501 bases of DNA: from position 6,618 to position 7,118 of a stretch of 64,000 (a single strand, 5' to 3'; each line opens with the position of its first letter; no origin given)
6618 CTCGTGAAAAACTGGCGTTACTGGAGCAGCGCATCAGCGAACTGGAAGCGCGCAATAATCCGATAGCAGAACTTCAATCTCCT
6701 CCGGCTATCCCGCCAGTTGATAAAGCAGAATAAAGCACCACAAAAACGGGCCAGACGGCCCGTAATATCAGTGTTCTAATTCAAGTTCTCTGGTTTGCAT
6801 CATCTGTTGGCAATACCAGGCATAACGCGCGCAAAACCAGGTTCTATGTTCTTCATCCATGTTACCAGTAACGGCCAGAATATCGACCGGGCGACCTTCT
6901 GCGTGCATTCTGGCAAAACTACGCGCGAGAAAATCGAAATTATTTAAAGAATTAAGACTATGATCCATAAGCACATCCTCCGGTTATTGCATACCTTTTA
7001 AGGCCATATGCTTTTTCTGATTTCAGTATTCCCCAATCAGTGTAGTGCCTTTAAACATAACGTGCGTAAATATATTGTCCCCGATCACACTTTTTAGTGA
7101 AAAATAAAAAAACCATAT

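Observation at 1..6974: Fimbrial operon abuts the 3' end of ribB while ubiK and glgS are directly convergent: order differs from the K-12 reference as recalled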

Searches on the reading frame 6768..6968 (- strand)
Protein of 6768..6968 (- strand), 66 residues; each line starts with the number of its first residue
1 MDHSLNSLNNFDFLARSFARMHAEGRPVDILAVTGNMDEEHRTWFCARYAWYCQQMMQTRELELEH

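Call 25: find_related_loci(query=window:6768-6968:-, collection=genome_contigs, flank=10000)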
Query window:6768-6968:- (66 aa) in genome_contigs; peptide patterns used: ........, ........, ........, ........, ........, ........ (x = any residue, [..] = any of these).
174 stretches matched a pattern; 27 encode a relative of the query (tblastn E <= 1e-3); 27 distinct loci.
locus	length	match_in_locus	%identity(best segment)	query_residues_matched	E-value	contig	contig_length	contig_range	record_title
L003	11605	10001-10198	97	1-66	2e-42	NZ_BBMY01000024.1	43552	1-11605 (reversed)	Escherichia albertii NBRC 107761 = DSM 17582 strain NBRC 107761, whole genome shotgun sequence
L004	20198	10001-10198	98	1-66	7e-43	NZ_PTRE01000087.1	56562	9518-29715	Escherichia sp. MOD1-EC7003 MOD1-EC7003_87_length_56562_cov_124, whole genome shotgun sequence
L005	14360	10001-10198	95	1-66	2e-41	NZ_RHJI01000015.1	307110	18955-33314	Escherichia sp. E1V33 1V33_15_consensus, whole genome shotgun sequence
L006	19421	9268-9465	94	1-66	8e-41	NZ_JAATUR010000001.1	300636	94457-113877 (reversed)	Escherichia coli strain SCPM-O-B-8794 1length=300636, whole genome shotgun sequence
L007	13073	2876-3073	94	1-66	2e-40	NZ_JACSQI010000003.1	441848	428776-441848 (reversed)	Escherichia whittamii strain Sa2BVA5 NODE_3_length_441848_cov_9.028465, whole genome shotgun sequence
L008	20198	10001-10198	79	1-66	7e-34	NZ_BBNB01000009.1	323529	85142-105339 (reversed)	Citrobacter sedlakii NBRC 105722, whole genome shotgun sequence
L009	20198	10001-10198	77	1-66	3e-33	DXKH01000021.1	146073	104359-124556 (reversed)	MAG TPA_asm: Citrobacter sp. isolate HRGM_Genome_0066 HRGM_Genome_0066_21, whole genome shotgun sequence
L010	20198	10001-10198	76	1-66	8e-33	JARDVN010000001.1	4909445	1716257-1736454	Citrobacter amalonaticus strain AUH_CA_2023_1 contig_2, whole genome shotgun sequence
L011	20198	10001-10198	76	1-66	1e-32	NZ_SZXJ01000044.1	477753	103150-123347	Citrobacter sp. wls619 contig2, whole genome shotgun sequence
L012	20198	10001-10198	76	1-66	2e-32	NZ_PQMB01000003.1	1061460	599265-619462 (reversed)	Citrobacter amalonaticus strain S646 scaffold3.1, whole genome shotgun sequence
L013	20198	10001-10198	74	1-66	4e-32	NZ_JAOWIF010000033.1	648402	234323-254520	Citrobacter sp. Cu233 225, whole genome shotgun sequence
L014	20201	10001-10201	78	1-66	4e-32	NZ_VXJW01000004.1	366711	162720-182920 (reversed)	Salmonella enterica subsp. arizonae strain CCUG 6322T contig_0000004, whole genome shotgun sequence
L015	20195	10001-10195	75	2-66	6e-32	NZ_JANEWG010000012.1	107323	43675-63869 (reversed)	Citrobacter sp. Awk 4 510132-22-12, whole genome shotgun sequence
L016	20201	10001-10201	76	1-66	8e-32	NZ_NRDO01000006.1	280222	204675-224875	Citrobacter sp. NCU1 contig_6, whole genome shotgun sequence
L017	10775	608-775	82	11-66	3e-29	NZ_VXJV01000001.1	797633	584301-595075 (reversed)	Salmonella enterica subsp. diarizonae strain CCUG 30040T contig_0000001, whole genome shotgun sequence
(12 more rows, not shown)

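Call 35: search_protein_families(proteins=[window:6768-6968:-], library=ncbifam, max_evalue=0.001)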
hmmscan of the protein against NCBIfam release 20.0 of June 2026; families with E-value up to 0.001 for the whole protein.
window:6768-6968:- (66 aa): 1 family
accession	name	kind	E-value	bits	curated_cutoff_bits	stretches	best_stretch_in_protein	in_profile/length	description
NF002793.0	PRK02922.1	equivalog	4.4e-44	148.3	105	1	1-66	3-68/68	cell surface composition regulator GlgS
